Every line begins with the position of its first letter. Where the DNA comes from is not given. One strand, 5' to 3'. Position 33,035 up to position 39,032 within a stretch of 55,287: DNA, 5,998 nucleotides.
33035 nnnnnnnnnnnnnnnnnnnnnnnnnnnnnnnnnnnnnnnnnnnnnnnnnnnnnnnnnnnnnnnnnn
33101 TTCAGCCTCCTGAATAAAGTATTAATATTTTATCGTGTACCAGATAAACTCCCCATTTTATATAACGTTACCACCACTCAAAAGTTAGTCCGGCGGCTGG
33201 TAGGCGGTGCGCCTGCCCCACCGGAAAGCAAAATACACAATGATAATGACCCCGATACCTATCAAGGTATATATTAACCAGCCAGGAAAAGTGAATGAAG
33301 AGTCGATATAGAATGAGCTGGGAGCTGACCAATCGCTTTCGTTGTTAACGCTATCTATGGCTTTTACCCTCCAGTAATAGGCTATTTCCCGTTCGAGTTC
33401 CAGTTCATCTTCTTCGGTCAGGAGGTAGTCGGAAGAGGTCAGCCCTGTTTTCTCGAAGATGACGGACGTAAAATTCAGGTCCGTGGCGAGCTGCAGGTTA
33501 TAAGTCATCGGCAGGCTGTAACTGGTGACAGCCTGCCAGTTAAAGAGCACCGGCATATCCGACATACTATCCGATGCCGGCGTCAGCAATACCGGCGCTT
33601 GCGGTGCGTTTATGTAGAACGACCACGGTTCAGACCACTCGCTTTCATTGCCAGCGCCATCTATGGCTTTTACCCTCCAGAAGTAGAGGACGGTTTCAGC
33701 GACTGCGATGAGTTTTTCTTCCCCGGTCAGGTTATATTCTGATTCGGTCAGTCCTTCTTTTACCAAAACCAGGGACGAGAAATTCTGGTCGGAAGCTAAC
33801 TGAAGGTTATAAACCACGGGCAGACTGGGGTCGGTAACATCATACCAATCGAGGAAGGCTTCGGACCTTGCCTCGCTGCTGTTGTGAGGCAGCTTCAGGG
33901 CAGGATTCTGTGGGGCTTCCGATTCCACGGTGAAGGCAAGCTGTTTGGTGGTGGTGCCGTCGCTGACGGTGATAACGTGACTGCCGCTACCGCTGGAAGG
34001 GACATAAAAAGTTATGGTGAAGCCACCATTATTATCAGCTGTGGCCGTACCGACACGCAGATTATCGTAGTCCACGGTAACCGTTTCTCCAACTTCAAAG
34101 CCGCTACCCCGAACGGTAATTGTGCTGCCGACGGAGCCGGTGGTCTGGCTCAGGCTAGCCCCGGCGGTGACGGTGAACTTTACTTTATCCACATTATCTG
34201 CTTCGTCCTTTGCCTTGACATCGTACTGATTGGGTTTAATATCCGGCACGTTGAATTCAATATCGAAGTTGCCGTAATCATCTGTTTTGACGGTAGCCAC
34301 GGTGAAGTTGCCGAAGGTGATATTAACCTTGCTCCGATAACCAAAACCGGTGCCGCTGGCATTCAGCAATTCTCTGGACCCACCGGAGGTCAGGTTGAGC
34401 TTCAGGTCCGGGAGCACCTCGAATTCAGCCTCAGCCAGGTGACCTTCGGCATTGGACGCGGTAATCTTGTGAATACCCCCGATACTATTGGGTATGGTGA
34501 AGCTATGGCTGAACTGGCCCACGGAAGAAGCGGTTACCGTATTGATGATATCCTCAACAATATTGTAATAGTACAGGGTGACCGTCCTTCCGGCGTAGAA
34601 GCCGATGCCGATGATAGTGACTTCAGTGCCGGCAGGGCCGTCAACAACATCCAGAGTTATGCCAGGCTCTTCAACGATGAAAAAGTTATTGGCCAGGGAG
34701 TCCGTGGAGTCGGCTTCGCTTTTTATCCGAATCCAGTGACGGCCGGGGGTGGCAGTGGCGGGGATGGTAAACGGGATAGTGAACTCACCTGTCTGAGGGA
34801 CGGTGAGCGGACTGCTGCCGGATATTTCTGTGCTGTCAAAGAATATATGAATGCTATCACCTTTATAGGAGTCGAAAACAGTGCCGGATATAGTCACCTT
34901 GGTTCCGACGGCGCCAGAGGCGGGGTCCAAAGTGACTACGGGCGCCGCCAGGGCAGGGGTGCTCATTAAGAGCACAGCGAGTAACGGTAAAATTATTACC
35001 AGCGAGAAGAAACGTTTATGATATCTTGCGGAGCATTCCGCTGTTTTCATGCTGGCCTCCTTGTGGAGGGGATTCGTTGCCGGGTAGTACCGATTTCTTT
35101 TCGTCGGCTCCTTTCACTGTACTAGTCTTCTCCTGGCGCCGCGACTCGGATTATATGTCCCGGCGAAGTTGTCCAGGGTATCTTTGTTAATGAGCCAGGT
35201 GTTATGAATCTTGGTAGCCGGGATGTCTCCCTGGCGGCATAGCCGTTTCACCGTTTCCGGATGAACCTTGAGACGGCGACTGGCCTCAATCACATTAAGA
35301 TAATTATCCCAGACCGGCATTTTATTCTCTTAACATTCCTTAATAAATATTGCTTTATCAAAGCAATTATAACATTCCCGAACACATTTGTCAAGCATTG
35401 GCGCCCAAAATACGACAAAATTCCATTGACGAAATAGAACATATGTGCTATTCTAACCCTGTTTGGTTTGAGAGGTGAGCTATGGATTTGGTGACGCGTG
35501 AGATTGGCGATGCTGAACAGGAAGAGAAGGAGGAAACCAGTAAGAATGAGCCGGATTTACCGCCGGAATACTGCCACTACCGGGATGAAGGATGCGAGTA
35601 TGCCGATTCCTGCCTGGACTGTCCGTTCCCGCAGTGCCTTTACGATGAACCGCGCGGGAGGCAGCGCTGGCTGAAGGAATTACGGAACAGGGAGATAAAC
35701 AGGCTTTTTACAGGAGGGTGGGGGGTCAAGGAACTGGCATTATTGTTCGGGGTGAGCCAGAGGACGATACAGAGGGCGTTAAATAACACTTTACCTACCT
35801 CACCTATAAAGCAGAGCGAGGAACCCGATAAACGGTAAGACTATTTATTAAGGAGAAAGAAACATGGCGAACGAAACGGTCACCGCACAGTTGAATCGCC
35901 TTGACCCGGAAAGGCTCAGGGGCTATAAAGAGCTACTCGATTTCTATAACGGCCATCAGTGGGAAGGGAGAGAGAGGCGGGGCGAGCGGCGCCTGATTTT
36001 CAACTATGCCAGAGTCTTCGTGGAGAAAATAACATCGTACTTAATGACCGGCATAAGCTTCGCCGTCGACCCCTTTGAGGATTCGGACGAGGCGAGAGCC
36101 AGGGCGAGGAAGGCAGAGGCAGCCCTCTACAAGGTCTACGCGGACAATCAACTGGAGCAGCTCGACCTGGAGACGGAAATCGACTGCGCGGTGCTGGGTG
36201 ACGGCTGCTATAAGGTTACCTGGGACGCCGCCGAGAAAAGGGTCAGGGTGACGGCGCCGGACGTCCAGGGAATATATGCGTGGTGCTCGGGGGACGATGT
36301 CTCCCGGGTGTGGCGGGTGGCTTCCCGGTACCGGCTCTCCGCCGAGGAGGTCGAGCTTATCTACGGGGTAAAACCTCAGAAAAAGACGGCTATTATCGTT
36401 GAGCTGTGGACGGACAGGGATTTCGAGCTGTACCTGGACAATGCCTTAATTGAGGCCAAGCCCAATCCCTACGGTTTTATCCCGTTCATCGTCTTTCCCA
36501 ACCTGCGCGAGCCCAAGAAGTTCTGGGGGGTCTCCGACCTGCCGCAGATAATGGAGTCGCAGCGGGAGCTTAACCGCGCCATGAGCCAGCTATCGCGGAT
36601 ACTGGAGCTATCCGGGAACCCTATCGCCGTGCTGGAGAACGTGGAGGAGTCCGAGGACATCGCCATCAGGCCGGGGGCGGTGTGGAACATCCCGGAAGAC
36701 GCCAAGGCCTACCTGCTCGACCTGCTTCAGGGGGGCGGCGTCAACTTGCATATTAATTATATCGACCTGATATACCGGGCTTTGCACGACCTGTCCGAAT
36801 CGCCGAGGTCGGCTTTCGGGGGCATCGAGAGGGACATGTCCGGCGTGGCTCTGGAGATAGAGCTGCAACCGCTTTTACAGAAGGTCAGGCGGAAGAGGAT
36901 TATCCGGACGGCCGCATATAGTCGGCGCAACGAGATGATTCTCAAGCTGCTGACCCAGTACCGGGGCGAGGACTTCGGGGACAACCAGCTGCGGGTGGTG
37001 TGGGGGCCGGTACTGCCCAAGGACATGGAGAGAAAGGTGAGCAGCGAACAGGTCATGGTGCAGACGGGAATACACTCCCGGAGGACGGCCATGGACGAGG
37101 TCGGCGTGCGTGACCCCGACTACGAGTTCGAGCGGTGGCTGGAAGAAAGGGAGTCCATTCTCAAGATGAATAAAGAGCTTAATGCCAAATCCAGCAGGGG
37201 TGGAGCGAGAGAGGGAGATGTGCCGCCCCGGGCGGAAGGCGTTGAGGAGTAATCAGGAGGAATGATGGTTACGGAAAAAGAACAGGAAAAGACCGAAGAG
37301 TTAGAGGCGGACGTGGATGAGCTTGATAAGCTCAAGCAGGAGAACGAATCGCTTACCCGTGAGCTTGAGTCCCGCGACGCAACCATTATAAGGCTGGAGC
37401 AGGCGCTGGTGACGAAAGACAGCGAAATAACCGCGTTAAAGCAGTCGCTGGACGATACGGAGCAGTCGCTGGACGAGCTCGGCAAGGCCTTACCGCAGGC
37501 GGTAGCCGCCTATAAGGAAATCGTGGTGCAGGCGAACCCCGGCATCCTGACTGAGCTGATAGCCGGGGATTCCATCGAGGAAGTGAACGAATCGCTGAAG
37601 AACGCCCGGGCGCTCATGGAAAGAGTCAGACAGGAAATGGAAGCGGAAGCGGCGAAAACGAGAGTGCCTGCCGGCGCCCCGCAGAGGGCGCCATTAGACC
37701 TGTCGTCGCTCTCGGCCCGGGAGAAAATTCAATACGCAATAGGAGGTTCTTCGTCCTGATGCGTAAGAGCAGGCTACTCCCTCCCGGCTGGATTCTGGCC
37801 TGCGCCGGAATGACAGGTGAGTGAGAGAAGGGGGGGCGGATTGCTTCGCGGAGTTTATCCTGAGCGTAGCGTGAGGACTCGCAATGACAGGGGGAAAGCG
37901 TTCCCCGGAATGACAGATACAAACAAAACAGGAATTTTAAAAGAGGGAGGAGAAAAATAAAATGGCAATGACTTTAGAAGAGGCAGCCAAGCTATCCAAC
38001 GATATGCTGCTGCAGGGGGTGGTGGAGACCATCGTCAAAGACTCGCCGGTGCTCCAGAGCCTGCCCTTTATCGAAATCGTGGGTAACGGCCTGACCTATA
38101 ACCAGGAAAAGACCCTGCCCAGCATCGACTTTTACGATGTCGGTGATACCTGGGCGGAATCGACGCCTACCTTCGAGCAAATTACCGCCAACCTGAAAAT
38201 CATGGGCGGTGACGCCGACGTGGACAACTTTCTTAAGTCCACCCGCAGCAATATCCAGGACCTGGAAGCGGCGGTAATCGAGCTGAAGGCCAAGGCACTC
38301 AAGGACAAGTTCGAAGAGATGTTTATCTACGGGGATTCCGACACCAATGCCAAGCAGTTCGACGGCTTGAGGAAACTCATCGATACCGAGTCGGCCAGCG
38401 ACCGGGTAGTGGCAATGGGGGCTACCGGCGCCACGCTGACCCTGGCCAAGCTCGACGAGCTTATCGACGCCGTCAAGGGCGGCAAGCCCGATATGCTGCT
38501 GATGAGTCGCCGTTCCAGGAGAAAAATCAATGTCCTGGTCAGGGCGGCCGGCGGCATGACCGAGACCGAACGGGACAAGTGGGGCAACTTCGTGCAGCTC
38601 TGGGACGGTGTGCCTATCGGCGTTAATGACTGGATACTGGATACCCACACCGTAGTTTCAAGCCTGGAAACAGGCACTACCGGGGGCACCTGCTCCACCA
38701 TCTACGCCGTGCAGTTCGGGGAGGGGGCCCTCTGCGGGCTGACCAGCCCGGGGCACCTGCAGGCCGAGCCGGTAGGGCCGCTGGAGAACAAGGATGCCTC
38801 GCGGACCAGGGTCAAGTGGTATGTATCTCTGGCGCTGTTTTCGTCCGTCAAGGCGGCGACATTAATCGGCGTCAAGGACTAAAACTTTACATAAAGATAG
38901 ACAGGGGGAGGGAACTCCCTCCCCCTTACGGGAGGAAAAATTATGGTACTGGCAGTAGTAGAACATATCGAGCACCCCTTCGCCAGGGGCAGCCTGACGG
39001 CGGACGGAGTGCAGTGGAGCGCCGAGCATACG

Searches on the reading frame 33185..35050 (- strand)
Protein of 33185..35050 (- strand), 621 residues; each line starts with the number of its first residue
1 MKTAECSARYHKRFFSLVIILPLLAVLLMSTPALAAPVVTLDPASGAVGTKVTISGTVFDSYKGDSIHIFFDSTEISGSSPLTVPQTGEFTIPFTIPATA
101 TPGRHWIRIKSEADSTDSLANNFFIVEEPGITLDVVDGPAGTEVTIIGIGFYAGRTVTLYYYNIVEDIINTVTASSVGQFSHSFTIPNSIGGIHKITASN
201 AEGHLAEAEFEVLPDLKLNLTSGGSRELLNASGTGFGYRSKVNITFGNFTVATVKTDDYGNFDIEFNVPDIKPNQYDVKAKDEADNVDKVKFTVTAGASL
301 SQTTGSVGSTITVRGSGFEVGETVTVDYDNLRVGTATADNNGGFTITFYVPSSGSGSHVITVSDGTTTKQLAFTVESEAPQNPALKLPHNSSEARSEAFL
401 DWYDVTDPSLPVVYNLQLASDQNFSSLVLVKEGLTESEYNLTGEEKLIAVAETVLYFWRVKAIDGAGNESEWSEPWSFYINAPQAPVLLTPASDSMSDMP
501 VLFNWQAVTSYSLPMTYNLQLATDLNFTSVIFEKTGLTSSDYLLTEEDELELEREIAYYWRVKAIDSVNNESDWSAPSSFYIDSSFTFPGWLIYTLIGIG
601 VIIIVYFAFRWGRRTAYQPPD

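Call 11: search_protein_families(library=pfam, proteins=[window:33185-35050:-], max_evalue=0.01)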
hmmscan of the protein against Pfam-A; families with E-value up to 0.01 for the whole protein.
window:33185-35050:- (621 aa): 7 families
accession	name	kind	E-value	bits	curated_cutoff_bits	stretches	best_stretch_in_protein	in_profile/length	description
PF25788.1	Ig_Rha78A_N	-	3e-11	44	27.4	2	515-581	36-100/105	Rha78A-like, N-terminal immunoglobulin domain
PF01833.30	TIG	-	2.9e-09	37.2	20.9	1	300-373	6-82/84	IPT/TIG domain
PF17936.7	Big_6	-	1.3e-08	35.4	27.6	1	311-374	15-78/83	Bacterial Ig domain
PF20009.4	GEVED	-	0.00015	22.9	24.4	1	75-117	17-60/78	GEVED domain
PF16655.11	PhoD_N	-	0.0012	19.8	30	0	410-466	26-78/90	PhoD-like phosphatase, N-terminal domain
PF01835.25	MG2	-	0.0046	17.7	32.8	0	79-119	50-90/96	MG2 domain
PF16640.11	Big_3_5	-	0.0088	17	35.5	0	39-107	1-65/88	Bacterial Ig-like domain (group 3)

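Call 53: search_protein_families(library=phrogs, proteins=[window:33185-35050:-], max_evalue=0.001)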
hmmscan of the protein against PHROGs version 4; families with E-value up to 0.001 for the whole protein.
window:33185-35050:- (621 aa): 0 families

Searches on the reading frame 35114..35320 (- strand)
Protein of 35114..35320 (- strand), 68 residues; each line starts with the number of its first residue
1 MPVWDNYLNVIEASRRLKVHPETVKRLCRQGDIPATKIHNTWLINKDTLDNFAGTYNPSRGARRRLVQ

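Call 11: search_protein_families(library=pfam, proteins=[window:35114-35320:-], max_evalue=0.01)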
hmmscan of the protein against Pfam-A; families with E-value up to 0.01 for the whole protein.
window:35114-35320:- (68 aa): 2 families
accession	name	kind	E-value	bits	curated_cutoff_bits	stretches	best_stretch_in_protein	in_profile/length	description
PF12728.13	HTH_17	-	9.4e-12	45.5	27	1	7-52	1-46/51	Helix-turn-helix domain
PF02042.20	RWP-RK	-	0.0036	17.6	29.3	1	8-34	13-39/49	RWP-RK domain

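Call 52: search_protein_families(library=phrogs, proteins=[window:35114-35320:-], max_evalue=0.001)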
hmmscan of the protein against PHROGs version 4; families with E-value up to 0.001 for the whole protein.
window:35114-35320:- (68 aa): 6 families
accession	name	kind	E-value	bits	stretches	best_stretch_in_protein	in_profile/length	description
phrog_6401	-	DNA, RNA and nucleotide metabolism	4.9e-06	27.3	1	6-53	8-56/64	DNA binding protein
phrog_66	-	integration and excision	2.3e-05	25.2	1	6-53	92-140/412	excisionase and transcriptional regulator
phrog_2655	-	integration and excision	4e-05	24.3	1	5-58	112-169/181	excisionase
phrog_19913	-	unknown function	0.00015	23.2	1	5-52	68-115/134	-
phrog_1840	-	integration and excision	0.00023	22.6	1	12-53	11-53/90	excisionase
phrog_10045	-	DNA, RNA and nucleotide metabolism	0.00036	21.3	1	6-57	19-72/74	HTH DNA binding protein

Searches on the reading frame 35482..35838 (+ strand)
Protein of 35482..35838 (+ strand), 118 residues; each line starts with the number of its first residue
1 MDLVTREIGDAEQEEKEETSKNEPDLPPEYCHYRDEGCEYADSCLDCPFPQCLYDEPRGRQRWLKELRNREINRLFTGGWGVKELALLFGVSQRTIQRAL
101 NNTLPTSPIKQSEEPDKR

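Call 7: search_protein_families(library=pfam, proteins=[window:35482-35838:+], max_evalue=0.01)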
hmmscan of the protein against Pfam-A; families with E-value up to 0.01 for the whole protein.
window:35482-35838:+ (118 aa): 4 families
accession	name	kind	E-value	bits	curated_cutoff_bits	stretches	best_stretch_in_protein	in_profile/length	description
PF13384.12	HTH_23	-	0.0019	18.4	24.6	1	74-101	12-39/50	Homeodomain-like domain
PF07638.17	Sigma70_ECF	-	0.0065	16.8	21.1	1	69-100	141-172/185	ECF sigma factor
PF13613.12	HTH_Tnp_4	-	0.0069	16.4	27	0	85-106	25-46/53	Helix-turn-helix of DDE superfamily endonuclease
PF13518.12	HTH_28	-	0.0085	16.6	25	0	78-100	11-33/52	Helix-turn-helix domain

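Call 52: search_protein_families(library=phrogs, proteins=[window:35482-35838:+], max_evalue=0.001)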
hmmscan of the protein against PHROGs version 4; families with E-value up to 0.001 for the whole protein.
window:35482-35838:+ (118 aa): 1 family
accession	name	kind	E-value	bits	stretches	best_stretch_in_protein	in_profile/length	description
phrog_836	-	transcription regulation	6.9e-07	30.5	1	61-103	78-120/133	late transcriptional activator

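Call 69: find_homologous_proteins(query=window:35482-35838:+, max_evalue=0.001)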
Query window:35482-35838:+ (118 aa): 1382 proteins with E <= 0.001 among 1387 candidates; the best 120 are listed.
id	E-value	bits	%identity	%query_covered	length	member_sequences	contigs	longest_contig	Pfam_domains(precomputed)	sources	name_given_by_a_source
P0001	7.6e-68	244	92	100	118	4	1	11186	-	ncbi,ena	-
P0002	7.0e-63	228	85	100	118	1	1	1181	-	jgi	-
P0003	1.1e-62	228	83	100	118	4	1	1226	-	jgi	-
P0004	3.6e-62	226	85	99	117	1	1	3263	-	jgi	jgi:hypothetical protein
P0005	1.1e-61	224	85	99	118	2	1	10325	-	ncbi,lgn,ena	-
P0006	2.9e-60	220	83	97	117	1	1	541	-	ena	-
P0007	3.6e-60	219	81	99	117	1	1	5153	-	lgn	-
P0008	6.5e-60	219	83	100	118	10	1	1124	-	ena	-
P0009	1.8e-59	217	82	97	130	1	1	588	-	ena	-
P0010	2.5e-59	217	82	99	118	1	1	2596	-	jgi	-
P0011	8.2e-59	215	83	99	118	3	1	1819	-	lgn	-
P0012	1.8e-57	211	78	100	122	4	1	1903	-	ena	-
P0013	2.3e-55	204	85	87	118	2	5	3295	-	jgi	jgi:hypothetical protein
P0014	2.7e-55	204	75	100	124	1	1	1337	-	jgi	jgi:hypothetical protein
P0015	8.4e-55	202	82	91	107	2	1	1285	-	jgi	-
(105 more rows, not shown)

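Call 77: predict_structure(alignment_id=A3)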
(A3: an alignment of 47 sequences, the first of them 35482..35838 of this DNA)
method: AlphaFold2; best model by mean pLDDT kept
length: 118 residues; sequences in the alignment: 47
mean_pLDDT: 55.5   pTM: 0.36
mean pLDDT of the five models: 55.5, 54.2, 54.1, 53.6, 52.2
residues with pLDDT >= 90: 0; 70-90: 39; 50-70: 5; < 50: 74
segments of 3 or more residues with pLDDT < 50: 1-45, 47-62, 106-118
pLDDT, mean of each block of 10 residues (from residue 1): 33 35 43 41 47 42 72 88 84 85 54 38
secondary structure, 60 per line:
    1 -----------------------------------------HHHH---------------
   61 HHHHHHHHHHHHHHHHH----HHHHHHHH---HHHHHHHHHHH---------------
elements in order: H42-45 H61-77 H82-89 H93-103
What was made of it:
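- Its C-terminal three-helix HTH is confidently modelled (call 77).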

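Call 79: fold_search(model_id=the predicted structure, library=pdb)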
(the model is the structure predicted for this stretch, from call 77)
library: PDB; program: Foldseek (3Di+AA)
matches with E <= 10: 654; with E <= 0.001: 0
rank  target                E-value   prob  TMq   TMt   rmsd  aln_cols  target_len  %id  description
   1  6jqs                  3.9e-01  0.99  0.29  0.50   0.8        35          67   26  Structure of Transcription factor, GerE (released 2019-04-24)
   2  7bhy_C                4.4e-01  0.99  0.37  0.76   4.7        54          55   17  DNA-binding domain of DeoR in complex with the DNA operator (released 2021-11-10)
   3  7bhy_A                6.4e-01  0.99  0.35  0.71   1.0        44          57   20  DNA-binding domain of DeoR in complex with the DNA operator (released 2021-11-10)
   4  1fse_D                6.4e-01  0.99  0.29  0.51   0.8        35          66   28  CRYSTAL STRUCTURE OF THE BACILLUS SUBTILIS REGULATORY PROTEIN GERE (released 2001-03-21)
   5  8b4h_A                6.4e-01  0.92  0.31  0.10   7.4        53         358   17  IstA transposase cleaved donor complex (released 2023-05-03)
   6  3hug_C                6.4e-01  0.77  0.27  0.41  10.7        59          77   19  Crystal structure of Mycobacterium tuberculosis anti-sigma factor RslA in complex with -35 promoter binding domain of  (released 2010-03-02)
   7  1zt9_A                6.4e-01  0.77  0.30  0.35   4.8        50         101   26  E. coli trp repressor, tetragonal crystal form (released 2006-05-09)
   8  2oz9                  6.4e-01  0.72  0.30  0.34   5.0        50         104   26  E. coli TRP holorepressor, orthorhombic crystal form (released 2007-03-06)
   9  3hug_G                6.4e-01  0.57  0.23  0.36  10.7        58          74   17  Crystal structure of Mycobacterium tuberculosis anti-sigma factor RslA in complex with -35 promoter binding domain of  (released 2010-03-02)
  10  1rr7                  6.8e-01  0.80  0.29  0.35   4.4        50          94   26  Crystal structure of the Middle Operon Regulator protein of Bacteriophage Mu (released 2004-08-17)
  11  7bhy_B                7.3e-01  0.96  0.34  0.73   4.5        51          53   18  DNA-binding domain of DeoR in complex with the DNA operator (released 2021-11-10)
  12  3hug_K                7.3e-01  0.77  0.27  0.44   8.9        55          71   16  Crystal structure of Mycobacterium tuberculosis anti-sigma factor RslA in complex with -35 promoter binding domain of  (released 2010-03-02)
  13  1tro_A                7.3e-01  0.75  0.31  0.35   4.6        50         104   26  CRYSTAL STRUCTURE OF TRP REPRESSOR OPERATOR COMPLEX AT ATOMIC RESOLUTION (released 1994-01-31)
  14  2r0q_D                7.8e-01  0.41  0.30  0.19  14.5        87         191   11  Crystal structure of a serine recombinase- DNA regulatory complex (released 2008-04-01)
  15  1fse_A                8.3e-01  0.98  0.29  0.49   0.9        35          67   28  CRYSTAL STRUCTURE OF THE BACILLUS SUBTILIS REGULATORY PROTEIN GERE (released 2001-03-21)
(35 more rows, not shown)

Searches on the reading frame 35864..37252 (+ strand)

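Call 7: search_protein_families(library=pfam, proteins=[window:35864-37252:+], max_evalue=0.01)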
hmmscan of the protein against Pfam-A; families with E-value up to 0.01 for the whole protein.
window:35864-37252:+ (462 aa): 3 families
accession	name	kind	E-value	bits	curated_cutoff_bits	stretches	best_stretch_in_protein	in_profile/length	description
PF05133.19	SPP1_portal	-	1e-25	91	25.5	1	15-432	9-413/416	Phage portal protein, SPP1 Gp6-like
PF16510.12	P22_portal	-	0.00022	20.3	26.1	0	19-121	16-122/594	Phage P22-like portal protein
PF23899.1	SU10_portal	-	0.0073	15.2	30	0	193-247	301-353/593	Phage SU10 portal protein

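Call 52: search_protein_families(library=phrogs, proteins=[window:35864-37252:+], max_evalue=0.001)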
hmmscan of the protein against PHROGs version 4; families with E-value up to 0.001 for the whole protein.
window:35864-37252:+ (462 aa): 6 families
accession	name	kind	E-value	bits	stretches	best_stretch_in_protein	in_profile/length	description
phrog_64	-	head and packaging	1.9e-40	139.9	1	15-445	87-511/547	portal protein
phrog_156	-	head and packaging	5.8e-15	55.7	2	23-175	35-198/681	portal protein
phrog_104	-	head and packaging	4.1e-13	49.8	1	181-431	202-467/550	portal protein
phrog_332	-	connector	3e-09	36.8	1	36-279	52-335/560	head-tail adaptor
phrog_533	-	head and packaging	5.9e-08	32.7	0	38-130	60-144/495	portal protein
phrog_1216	-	head and packaging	3.8e-05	23.4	1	170-236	311-371/714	portal protein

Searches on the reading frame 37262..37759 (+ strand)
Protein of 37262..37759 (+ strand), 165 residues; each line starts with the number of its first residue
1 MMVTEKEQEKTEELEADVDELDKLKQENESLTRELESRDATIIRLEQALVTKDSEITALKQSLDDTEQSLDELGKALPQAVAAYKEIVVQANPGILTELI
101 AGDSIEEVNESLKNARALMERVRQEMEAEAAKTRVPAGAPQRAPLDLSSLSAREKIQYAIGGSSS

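Call 7: search_protein_families(library=pfam, proteins=[window:37262-37759:+], max_evalue=0.01)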
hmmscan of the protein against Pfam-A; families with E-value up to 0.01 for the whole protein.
window:37262-37759:+ (165 aa): 6 families
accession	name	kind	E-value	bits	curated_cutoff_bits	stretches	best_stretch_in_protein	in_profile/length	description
PF16515.11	HIP1_clath_bdg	-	0.0013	19.5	28.8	1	7-77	18-89/99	Clathrin-binding domain of Huntingtin-interacting protein 1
PF16808.10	PKcGMP_CC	-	0.0027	17.7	35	1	34-64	2-32/35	Coiled-coil N-terminus of cGMP-dependent protein kinase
PF20651.3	EXOC6_Sec15_N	-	0.0028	18.1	27.2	0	8-65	18-75/170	Exocyst complex component EXOC6/Sec15, N-terminal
PF08702.15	Fib_alpha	-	0.0048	17.5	29.9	0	5-77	52-125/143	Fibrinogen alpha/beta chain family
PF25443.1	ANG-1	-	0.0063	17.1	28.5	1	9-71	35-98/105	ANG-1-like domain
PF10481.14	CENP-F_N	-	0.0079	16.4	37.7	1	7-143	16-148/304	Cenp-F N-terminal domain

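Call 52: search_protein_families(library=phrogs, proteins=[window:37262-37759:+], max_evalue=0.001)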
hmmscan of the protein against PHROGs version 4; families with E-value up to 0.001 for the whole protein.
window:37262-37759:+ (165 aa): 1 family
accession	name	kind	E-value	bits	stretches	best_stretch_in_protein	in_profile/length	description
phrog_10613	-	tail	2.5e-06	28.5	1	4-132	58-183/237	tail length tape measure protein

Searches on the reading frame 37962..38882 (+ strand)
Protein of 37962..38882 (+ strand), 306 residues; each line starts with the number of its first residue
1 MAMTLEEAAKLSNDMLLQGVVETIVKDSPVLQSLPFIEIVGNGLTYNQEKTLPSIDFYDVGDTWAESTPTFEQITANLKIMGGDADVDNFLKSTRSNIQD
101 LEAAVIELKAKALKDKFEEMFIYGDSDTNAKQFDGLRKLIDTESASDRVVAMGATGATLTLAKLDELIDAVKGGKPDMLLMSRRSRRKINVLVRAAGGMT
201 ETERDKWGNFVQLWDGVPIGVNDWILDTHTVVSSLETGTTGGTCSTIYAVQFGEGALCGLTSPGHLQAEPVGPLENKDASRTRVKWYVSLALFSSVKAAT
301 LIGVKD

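Call 7: search_protein_families(library=pfam, proteins=[window:37962-38882:+], max_evalue=0.01)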
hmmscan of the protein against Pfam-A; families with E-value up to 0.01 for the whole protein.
window:37962-38882:+ (306 aa): 3 families
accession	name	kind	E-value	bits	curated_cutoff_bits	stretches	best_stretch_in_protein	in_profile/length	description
PF20911.3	GP7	-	4.4e-10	39.4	27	1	18-160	7-154/313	Major capsid protein GP7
PF17236.8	SU10_MCP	-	2.7e-09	37.4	24.1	1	74-213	76-218/292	SU10 major capsid protein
PF05065.19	Phage_capsid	-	1e-08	35.3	24.2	1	18-192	11-181/280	Phage capsid family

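Call 52: search_protein_families(library=phrogs, proteins=[window:37962-38882:+], max_evalue=0.001)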
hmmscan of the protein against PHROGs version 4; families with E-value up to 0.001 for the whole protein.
window:37962-38882:+ (306 aa): 5 families
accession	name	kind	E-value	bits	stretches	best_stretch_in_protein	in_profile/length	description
phrog_212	-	head and packaging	1.5e-73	248.8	1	1-305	4-294/301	major head protein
phrog_31318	-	unknown function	1.6e-21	77.6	1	160-305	2-145/147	-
phrog_752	-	head and packaging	1.8e-08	34.7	1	67-167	103-202/475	major head protein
phrog_10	-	head and packaging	1.9e-06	28.2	1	8-193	365-542/752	major head protein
phrog_25898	-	head and packaging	0.00084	19.5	0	57-172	158-274/394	major head protein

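Call 66: find_related_loci(query=window:37962-38882:+, collection=viral_contigs, flank=10000)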
Query window:37962-38882:+ (306 aa) in viral_contigs; peptide patterns used: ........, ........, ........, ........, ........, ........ (x = any residue, [..] = any of these).
232 stretches matched a pattern; 199 encode a relative of the query (tblastn E <= 1e-3); the best 80 are kept; 80 distinct loci.
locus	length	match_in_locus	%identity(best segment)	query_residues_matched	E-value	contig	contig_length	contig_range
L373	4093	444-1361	92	1-306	0e+0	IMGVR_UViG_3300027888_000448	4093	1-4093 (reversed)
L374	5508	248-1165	90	1-306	0e+0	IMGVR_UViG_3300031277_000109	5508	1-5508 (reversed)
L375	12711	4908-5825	91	1-306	0e+0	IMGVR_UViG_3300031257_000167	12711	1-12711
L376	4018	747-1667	90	1-306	0e+0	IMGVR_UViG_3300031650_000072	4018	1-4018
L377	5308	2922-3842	90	1-306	0e+0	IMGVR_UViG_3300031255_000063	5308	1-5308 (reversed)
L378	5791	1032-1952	90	1-306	0e+0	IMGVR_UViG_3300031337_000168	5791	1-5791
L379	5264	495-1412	90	1-306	0e+0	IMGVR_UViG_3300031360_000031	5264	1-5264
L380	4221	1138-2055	88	1-306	0e+0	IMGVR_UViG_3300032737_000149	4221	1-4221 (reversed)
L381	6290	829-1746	87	1-306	0e+0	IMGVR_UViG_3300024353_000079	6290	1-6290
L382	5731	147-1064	87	1-306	0e+0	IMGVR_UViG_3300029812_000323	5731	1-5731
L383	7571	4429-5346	85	1-306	0e+0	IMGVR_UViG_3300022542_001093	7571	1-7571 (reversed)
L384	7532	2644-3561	85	1-306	0e+0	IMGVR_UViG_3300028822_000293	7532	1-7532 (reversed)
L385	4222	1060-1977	86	1-306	0e+0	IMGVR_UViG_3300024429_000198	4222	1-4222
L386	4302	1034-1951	85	1-306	0e+0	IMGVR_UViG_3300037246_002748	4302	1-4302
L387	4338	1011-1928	85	1-306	0e+0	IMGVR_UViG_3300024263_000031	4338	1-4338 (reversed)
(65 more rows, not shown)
